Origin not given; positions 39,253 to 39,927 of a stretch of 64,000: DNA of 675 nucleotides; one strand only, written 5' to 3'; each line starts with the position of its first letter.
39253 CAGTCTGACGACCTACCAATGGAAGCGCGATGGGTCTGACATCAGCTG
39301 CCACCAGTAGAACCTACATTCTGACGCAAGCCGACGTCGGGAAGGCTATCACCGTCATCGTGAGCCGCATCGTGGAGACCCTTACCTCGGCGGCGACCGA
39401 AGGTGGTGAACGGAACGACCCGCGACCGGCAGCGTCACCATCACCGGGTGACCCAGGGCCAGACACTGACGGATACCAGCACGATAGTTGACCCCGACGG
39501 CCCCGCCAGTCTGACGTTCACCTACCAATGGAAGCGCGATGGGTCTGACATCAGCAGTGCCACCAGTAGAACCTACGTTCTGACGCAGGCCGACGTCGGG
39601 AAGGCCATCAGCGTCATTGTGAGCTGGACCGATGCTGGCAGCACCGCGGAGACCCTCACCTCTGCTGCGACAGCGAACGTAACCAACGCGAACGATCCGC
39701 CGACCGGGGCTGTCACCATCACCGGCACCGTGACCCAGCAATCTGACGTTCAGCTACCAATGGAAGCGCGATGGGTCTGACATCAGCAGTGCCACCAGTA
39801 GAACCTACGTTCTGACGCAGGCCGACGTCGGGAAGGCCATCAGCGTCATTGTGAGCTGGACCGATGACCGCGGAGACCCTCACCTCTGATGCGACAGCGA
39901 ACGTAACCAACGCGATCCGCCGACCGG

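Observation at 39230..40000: Deletion-only degenerate segment splits the giant gene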

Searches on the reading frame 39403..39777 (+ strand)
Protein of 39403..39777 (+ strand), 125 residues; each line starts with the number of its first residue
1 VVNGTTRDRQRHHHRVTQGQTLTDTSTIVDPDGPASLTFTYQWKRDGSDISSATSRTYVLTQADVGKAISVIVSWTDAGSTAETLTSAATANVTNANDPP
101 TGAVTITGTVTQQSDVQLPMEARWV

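Call 36: find_homologous_proteins(query=window:39403-39777:+, max_evalue=1e-10)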
Query window:39403-39777:+ (125 aa): 2 proteins with E <= 1e-10 among 52 candidates.
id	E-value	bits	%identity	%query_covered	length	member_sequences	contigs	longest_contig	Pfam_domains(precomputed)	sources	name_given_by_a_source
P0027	8.0e-35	138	62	78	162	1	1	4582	-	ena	-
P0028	1.1e-13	69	50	69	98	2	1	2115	-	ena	-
